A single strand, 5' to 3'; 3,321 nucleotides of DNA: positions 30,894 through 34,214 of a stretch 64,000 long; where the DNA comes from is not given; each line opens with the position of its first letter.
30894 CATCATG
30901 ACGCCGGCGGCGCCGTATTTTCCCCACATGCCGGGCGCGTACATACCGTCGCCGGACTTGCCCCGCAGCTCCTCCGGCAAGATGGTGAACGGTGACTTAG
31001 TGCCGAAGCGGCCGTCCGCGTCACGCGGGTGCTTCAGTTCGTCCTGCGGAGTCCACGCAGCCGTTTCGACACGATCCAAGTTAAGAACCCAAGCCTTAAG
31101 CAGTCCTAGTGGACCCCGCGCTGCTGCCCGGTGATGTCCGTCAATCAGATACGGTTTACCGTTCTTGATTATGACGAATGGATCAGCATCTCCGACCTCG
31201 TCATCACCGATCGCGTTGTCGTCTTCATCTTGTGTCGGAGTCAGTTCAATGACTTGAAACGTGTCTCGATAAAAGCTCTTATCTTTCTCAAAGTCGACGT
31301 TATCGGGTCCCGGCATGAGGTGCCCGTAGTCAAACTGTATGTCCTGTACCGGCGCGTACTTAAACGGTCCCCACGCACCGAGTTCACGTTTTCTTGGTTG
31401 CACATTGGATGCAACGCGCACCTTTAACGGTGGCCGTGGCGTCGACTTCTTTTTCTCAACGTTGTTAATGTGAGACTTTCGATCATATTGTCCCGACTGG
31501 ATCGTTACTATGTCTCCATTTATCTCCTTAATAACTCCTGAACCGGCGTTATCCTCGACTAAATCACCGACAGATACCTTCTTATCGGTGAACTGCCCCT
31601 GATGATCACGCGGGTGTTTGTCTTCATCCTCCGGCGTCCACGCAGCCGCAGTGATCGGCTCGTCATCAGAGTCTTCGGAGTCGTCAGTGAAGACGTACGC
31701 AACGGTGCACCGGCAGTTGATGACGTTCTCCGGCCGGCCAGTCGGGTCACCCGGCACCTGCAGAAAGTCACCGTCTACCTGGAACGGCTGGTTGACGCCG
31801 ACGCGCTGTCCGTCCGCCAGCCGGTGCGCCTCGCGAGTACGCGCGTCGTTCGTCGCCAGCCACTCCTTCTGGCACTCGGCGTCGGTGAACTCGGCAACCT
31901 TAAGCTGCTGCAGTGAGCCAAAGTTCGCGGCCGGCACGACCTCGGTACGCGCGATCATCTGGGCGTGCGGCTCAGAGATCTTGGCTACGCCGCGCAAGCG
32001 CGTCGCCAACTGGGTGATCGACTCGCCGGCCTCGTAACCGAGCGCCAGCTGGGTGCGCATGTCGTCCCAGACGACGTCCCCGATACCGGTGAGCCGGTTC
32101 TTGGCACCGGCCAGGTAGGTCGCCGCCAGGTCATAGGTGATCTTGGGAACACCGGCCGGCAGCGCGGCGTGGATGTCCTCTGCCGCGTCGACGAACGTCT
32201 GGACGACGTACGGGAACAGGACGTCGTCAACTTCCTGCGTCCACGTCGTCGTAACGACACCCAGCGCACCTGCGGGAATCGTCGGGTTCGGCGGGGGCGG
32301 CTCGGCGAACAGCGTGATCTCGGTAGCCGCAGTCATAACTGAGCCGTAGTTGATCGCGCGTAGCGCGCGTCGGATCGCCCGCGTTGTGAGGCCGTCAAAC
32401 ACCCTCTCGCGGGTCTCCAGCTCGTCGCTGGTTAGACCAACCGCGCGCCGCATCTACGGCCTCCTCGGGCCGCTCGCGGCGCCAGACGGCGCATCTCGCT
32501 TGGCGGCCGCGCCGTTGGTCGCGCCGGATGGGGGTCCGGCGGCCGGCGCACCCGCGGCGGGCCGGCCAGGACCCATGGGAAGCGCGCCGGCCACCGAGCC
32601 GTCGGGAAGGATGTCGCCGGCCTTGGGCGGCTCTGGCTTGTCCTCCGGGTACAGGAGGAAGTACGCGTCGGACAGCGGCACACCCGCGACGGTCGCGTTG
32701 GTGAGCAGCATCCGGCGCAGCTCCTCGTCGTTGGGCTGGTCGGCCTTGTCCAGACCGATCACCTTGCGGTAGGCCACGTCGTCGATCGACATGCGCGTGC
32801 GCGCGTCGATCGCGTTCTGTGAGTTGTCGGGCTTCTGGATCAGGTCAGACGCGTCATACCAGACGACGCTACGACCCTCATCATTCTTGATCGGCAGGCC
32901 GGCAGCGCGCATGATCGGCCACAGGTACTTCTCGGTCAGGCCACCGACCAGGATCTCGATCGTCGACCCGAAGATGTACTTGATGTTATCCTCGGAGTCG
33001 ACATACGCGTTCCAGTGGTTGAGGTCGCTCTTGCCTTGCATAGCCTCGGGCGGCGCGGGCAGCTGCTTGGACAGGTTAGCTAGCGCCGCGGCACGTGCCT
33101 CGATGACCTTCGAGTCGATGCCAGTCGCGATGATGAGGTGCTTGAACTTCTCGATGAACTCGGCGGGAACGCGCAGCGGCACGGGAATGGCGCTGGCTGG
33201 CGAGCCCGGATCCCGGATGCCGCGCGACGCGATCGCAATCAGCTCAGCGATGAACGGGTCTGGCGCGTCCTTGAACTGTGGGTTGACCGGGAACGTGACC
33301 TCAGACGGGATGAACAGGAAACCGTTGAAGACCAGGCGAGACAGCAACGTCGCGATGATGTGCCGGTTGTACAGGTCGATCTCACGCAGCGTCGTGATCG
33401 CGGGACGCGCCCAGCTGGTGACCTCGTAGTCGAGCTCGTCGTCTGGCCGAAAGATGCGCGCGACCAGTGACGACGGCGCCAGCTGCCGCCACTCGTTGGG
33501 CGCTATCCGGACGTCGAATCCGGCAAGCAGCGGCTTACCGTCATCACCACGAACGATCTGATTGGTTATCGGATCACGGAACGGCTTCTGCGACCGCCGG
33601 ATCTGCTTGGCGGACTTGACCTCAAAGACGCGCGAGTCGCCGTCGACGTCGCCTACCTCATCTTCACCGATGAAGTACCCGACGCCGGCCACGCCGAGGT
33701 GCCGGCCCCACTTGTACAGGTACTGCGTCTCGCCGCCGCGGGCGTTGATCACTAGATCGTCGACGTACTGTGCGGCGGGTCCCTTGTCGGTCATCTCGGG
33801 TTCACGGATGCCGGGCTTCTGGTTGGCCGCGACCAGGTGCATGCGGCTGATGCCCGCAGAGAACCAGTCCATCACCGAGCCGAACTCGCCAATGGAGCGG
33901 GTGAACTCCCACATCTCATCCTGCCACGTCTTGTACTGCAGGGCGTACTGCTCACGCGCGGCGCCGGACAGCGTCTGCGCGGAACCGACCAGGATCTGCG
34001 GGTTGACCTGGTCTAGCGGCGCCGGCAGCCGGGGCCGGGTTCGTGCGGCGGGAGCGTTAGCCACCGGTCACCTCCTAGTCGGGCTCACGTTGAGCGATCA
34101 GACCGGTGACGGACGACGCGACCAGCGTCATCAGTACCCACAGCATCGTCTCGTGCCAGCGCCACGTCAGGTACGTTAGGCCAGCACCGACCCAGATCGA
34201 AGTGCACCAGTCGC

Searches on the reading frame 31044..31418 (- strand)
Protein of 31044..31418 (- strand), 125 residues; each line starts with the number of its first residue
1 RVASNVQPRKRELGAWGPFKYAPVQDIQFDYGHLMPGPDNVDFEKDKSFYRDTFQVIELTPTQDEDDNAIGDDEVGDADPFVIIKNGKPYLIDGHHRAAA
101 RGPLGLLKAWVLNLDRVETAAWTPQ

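Call 44: search_solved_structures(query=A2, max_evalue=10, show_alignments=2)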
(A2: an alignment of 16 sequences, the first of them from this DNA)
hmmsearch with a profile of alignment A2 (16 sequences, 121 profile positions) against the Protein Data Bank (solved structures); distinct sequences matched with E-value up to 10: 9.
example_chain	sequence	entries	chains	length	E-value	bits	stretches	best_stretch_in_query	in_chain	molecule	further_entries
4umk_A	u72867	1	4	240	0.059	16.4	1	64-118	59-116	PROBABLE CHROMOSOME-PARTITIONING PROTEIN PARB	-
5x0j_A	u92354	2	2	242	0.21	14.7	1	51-103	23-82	Free serine kinase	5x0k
2hwj_A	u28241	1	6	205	0.53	13.4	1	49-103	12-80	Hypothetical protein Atu1540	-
1vk1_A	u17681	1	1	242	0.6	13.2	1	76-103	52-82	Conserved hypothetical protein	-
5x0b_A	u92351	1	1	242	0.79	12.8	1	76-103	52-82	Free serine kinase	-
5x0e_A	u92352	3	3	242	0.82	12.8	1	76-103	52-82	Free serine kinase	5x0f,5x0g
5uje_A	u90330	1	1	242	0.99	12.5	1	67-111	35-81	SbnI protein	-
6nr6_A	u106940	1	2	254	1.4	12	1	63-110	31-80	Bifunctional transcriptional regulator/O-phospho-L-serine synthase SbnI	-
5ujd_A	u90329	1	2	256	1.5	11.9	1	63-110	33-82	Siderophore biosynthesis protein SbnI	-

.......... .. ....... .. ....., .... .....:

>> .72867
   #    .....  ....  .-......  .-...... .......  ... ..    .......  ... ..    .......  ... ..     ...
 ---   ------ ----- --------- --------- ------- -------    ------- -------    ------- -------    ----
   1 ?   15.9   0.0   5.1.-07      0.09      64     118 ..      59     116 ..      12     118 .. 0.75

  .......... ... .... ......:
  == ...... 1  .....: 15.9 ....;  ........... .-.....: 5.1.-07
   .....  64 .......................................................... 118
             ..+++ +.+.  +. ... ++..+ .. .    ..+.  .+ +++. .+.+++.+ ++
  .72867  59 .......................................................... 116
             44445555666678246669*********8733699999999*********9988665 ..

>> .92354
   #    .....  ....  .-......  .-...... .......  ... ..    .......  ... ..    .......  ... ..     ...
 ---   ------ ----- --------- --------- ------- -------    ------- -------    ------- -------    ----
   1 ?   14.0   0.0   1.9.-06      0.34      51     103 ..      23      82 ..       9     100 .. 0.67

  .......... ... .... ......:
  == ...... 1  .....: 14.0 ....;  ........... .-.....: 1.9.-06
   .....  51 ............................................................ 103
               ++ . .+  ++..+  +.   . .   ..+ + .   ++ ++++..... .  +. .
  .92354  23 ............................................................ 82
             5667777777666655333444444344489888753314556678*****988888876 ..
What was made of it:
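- On ParB/Srx superfamily: Profile against the PDB: best E 0.059, and all 9 hits are ParB/Srx-fold proteins (call 44).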

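Call 57: predict_structure(alignment_id=A2)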
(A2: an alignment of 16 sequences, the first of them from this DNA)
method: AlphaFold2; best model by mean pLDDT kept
length: 125 residues; sequences in the alignment: 16
mean_pLDDT: 85.9   pTM: 0.76
mean pLDDT of the five models: 85.9, 84.4, 84.0, 83.2, 82.2
residues with pLDDT >= 90: 83; 70-90: 12; 50-70: 30; < 50: 0
segments of 3 or more residues with pLDDT < 50: none
pLDDT, mean of each block of 10 residues (from residue 1): 63 75 95 94 95 98 80 71 98 94 97 85 59
secondary structure, 60 per line:
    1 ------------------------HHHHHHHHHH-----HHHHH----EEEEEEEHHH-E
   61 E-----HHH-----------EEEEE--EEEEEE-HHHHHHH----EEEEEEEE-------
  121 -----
elements in order: H25-34 H40-44 E49-55 E81-85 E88-93 H95-101 E106-113

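Call 62: fold_search(model_id=the predicted structure, library=pdb)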
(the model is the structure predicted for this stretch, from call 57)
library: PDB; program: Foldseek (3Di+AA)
matches with E <= 10: 47; with E <= 0.001: 0
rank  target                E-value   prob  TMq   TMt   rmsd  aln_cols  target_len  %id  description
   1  4wt4_B                6.5e-02  0.13  0.17  0.16  12.1        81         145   14  The C-terminal domain of Rubisco Accumulation Factor 1 from Arabidopsis thaliana, crystal form I (released 2015-07-22)
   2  6ky4                  9.0e-02  0.91  0.38  0.51   4.1        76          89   17  Crystal structure of Sulfiredoxin from Arabidopsis thaliana (released 2019-10-16)
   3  6sdk_B                1.0e-01  0.82  0.38  0.26   4.4        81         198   17  Crystal structure of bacterial ParB dimer bound to CDP (released 2019-10-23)
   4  6sdk_A                1.8e-01  0.69  0.38  0.26   4.4        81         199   17  Crystal structure of bacterial ParB dimer bound to CDP (released 2019-10-23)
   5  7ol9_B                2.1e-01  0.60  0.34  0.23   6.2        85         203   16  Crystal structure of C-terminally truncated Bacillus subtilis nucleoid occlusion protein (Noc) complexed to the Noc-bi (released 2022-03-09)
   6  4wt4_A                3.0e-01  0.07  0.17  0.15  12.3        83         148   12  The C-terminal domain of Rubisco Accumulation Factor 1 from Arabidopsis thaliana, crystal form I (released 2015-07-22)
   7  7bm8_A                3.2e-01  0.47  0.34  0.25   5.3        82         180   16  Crystal structure of the C-terminally truncated chromosome-partitioning protein ParB from Caulobacter crescentus compl (released 2021-04-28)
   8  7ol9_A                3.6e-01  0.41  0.33  0.22   6.3        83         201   17  Crystal structure of C-terminally truncated Bacillus subtilis nucleoid occlusion protein (Noc) complexed to the Noc-bi (released 2022-03-09)
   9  4wt4_D                3.9e-01  0.06  0.16  0.15  12.2        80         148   12  The C-terminal domain of Rubisco Accumulation Factor 1 from Arabidopsis thaliana, crystal form I (released 2015-07-22)
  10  6ryk_B                4.4e-01  0.44  0.35  0.33   5.8        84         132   15  Crystal structure of the ParB-like protein PadC (released 2020-01-22)
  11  3cyi                  6.2e-01  0.21  0.32  0.36   5.5        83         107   14  Crystal Structure of Human Sulfiredoxin (Srx) in Complex with ATP:Mg2+ (released 2008-07-01)
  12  7bnk_A                6.6e-01  0.25  0.33  0.23   6.0        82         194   12  Crystal structure of ParB from Myxococcus xanthus bound to CDP and Monothiophosphate (released 2021-09-08)
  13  7bnr_A                7.5e-01  0.23  0.33  0.23   5.8        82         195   12  Crystal structure of a ParB Q52A mutant from Myxococcus xanthus bound to CTPyS (released 2021-09-08)
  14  1xw4                  9.2e-01  0.16  0.31  0.35   5.8        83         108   17  Crystal Structure of Human Sulfiredoxin (Srx) in Complex with ADP (released 2005-05-24)
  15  6t1f_D                1.1e+00  0.20  0.32  0.23   6.0        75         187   13  Crystal structure of the C-terminally truncated chromosome-partitioning protein ParB from Caulobacter crescentus compl (released 2020-10-14)
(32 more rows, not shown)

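Call 67: find_related_loci(query=A2, collection=genome_contigs, flank=8000)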
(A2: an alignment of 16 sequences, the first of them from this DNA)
Query A2 (125 aa) in genome_contigs; peptide patterns used: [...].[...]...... (x = any residue, [..] = any of these).
276 stretches matched a pattern; 112 encode a relative of the query (tblastn E <= 1e-3); the best 80 are kept; 80 distinct loci.
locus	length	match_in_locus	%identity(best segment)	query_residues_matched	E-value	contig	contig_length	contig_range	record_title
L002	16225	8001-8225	45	48-114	7e-10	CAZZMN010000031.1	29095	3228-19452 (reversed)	MAG TPA_asm: uncultured archaeon isolate binchicken_co25_50 genome assembly, contig: k141_116311, whole genome shotgun s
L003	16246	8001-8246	40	48-121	1e-9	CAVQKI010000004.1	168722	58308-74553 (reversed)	MAG: uncultured Thermoplasmata archaeon isolate MFD00008.bin.2.14 genome assembly, contig: contig_53006, whole genome sh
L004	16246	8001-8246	39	48-121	2e-9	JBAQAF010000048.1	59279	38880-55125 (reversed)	MAG: Thermoplasmata archaeon isolate MFD00144_ilm_asm_bin23 k127_52380, whole genome shotgun sequence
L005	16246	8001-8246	39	48-121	4e-9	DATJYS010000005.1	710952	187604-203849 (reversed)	MAG TPA_asm: Thermoplasmata archaeon isolate SMAG_U15158 k141_1515387, whole genome shotgun sequence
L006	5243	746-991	39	48-121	6e-9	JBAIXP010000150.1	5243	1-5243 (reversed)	MAG: Thermoplasmata archaeon isolate bin_222 c_000013782575, whole genome shotgun sequence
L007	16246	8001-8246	39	48-121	1e-8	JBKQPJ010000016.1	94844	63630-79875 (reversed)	MAG: Thermoplasmata archaeon isolate MGr1A1B1C__bin_125 MGr1A1B1C_000000260844, whole genome shotgun sequence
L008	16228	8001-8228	39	48-115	1e-8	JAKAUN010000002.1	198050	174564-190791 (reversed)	MAG: Thermoplasmata archaeon isolate YP3.bin39 NODE_53_length_198050_cov_5.5341, whole genome shotgun sequence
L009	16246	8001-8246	39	48-121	1e-8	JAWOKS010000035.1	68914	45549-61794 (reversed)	MAG: Thermoplasmata archaeon isolate bin_168 c_000000278193, whole genome shotgun sequence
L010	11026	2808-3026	42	50-114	1e-8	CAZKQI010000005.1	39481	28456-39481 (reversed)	MAG TPA_asm: uncultured archaeon isolate SRP141559_co1_87 genome assembly, contig: NODE_330_length_39481_cov_13.346015,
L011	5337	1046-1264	41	50-114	2e-8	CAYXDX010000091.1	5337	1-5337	MAG TPA_asm: uncultured archaeon isolate SRP216583_co2_138 genome assembly, contig: NODE_13836_length_5337_cov_9.971223,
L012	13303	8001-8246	40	48-121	2e-8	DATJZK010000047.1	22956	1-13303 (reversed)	MAG TPA_asm: Thermoplasmata archaeon isolate SMAG_U15176 k141_104241, whole genome shotgun sequence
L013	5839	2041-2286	39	48-121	2e-8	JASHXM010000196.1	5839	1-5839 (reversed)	MAG: Thermoplasmata archaeon isolate JOPF257 JOPF_A14C_contig_189014, whole genome shotgun sequence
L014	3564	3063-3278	43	51-114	3e-8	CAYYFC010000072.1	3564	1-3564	MAG TPA_asm: uncultured archaeon isolate SRP141552_co1_20 genome assembly, contig: NODE_14767_length_3564_cov_27.139071,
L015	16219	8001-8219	40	52-116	4e-8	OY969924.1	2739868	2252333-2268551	MAG: Euryarchaeota archaeon isolate MFD04492.bin.2.48 genome assembly, chromosome: 1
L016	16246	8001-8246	37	48-121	4e-8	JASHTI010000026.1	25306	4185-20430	MAG: Thermoplasmata archaeon isolate JOPF149 JOPF_N102_contig_11136, whole genome shotgun sequence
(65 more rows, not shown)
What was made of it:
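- On ParB/Srx superfamily: The [YFL]L[IVM]DGHHRA pattern recovered 112 relatives of the ParB-like core in genome contigs, and the top 80 are almost all archaeal MAGs (call 67).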

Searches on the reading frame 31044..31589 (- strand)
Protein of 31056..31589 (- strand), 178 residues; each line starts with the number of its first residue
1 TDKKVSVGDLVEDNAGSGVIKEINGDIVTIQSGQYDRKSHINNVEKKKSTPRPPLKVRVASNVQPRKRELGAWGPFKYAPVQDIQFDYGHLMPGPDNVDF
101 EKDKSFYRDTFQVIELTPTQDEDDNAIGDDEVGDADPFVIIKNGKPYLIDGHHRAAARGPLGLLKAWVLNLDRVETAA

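Call 29: find_homologous_proteins(query=window:31056-31589:-, max_evalue=0.001)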
Query seq(178 aa) (178 aa): 1 proteins with E <= 0.001 among 47 candidates.
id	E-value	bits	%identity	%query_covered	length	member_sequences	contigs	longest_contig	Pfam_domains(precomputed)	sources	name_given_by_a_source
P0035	1.1e-10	60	44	58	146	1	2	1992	-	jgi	jgi:hypothetical protein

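Call 39: search_protein_representatives(protein=window:31044-31568:-)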
Query: 175 residues. Proteins with E-value up to 0.001 (for the whole library): 16; up to 1e-10: 8; up to 1e-30: 0. The best 16 are listed.
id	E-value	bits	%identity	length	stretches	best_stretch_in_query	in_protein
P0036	1.3e-24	103.3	50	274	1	58-170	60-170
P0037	1.1e-17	80.8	42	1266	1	32-163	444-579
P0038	2.4e-16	76.4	42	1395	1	49-166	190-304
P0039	5.9e-14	68.6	38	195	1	40-165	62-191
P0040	1.2e-13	67.6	40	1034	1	65-171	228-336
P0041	3.0e-12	63.0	41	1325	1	67-167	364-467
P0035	2.3e-11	60.2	47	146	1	64-169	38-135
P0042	7.8e-11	58.4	39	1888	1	67-168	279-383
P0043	7.0e-10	55.3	33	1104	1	60-164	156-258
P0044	1.2e-09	54.6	35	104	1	67-163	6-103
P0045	2.6e-09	53.5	37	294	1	38-172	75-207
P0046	2.9e-08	50.1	40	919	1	66-161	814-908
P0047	1.9e-07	47.4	34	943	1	57-166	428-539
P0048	7.5e-07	45.4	42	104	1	92-165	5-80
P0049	4.3e-06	43.0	39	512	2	100-166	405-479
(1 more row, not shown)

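Call 85: find_encoding_contigs(protein=P0045, flank=6000, max_places=2)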
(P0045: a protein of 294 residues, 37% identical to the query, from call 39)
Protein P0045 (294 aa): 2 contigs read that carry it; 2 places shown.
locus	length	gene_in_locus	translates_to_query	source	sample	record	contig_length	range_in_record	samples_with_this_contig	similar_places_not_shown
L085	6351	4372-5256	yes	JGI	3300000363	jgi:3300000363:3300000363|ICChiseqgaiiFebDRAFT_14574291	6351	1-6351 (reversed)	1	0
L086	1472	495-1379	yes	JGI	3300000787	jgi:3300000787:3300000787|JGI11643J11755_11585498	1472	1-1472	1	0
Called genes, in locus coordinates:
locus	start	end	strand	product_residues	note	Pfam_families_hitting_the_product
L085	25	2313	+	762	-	PF04860:Phage_portal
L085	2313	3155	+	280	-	-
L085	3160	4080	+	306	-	PF00454:PI3_PI4_kinase (weak)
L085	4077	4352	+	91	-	-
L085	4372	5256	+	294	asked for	-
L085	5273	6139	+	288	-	PF03496:ADPrib_exo_Tox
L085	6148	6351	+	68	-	?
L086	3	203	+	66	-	?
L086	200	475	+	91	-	-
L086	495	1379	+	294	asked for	-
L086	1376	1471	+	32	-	?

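Call 86: find_encoding_contigs(protein=P0039, flank=6000, max_places=2)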
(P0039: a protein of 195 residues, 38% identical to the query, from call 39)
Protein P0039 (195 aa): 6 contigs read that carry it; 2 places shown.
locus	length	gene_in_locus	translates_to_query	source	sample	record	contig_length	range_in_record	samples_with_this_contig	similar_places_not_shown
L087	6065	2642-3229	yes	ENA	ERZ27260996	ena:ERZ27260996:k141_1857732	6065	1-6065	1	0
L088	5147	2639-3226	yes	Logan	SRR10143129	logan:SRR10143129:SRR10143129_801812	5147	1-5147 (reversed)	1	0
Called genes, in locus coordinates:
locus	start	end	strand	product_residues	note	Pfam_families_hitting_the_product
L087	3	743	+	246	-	?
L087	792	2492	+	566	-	PF05133:SPP1_portal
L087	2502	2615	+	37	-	-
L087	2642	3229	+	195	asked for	-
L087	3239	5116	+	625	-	-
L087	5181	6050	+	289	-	-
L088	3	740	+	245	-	?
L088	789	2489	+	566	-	PF05133:SPP1_portal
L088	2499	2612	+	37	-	-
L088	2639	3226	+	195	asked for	-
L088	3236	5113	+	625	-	-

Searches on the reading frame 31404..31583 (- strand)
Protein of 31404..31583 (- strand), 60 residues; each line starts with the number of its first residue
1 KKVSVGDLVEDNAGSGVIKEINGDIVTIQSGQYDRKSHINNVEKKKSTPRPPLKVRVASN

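Call 75: search_protein_families(library=pfam, proteins=[window:31404-31583:-], max_evalue=0.1)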
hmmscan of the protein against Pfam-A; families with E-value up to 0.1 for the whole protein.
seq(60 aa): 0 families

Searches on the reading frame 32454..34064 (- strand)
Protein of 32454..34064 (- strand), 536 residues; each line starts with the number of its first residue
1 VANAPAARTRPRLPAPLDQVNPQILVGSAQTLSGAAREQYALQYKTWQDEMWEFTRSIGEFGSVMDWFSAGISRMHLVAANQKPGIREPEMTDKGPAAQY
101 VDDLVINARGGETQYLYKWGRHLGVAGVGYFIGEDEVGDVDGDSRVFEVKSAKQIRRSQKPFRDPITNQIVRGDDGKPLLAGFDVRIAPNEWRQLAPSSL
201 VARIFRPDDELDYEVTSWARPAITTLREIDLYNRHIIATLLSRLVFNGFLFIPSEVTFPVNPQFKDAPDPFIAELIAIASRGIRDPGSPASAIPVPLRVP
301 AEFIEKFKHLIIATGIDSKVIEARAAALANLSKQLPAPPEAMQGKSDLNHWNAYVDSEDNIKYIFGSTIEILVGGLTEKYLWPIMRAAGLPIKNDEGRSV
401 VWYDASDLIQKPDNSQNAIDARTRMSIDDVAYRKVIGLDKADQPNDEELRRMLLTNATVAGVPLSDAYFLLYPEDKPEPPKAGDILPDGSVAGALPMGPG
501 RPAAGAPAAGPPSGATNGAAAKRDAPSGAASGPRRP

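Call 9: search_protein_families(library=phrogs, proteins=[window:32454-34064:-], max_evalue=0.001)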
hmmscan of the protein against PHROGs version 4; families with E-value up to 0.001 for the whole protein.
window:32454-34064:- (536 aa): 1 family
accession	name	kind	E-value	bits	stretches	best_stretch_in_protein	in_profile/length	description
phrog_776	-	head and packaging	6.6e-73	247.4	1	10-460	11-448/620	portal protein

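Call 10: search_protein_families(library=pfam, proteins=[window:32454-34064:-], max_evalue=0.001)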
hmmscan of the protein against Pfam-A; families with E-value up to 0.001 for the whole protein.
window:32454-34064:- (536 aa): 0 families
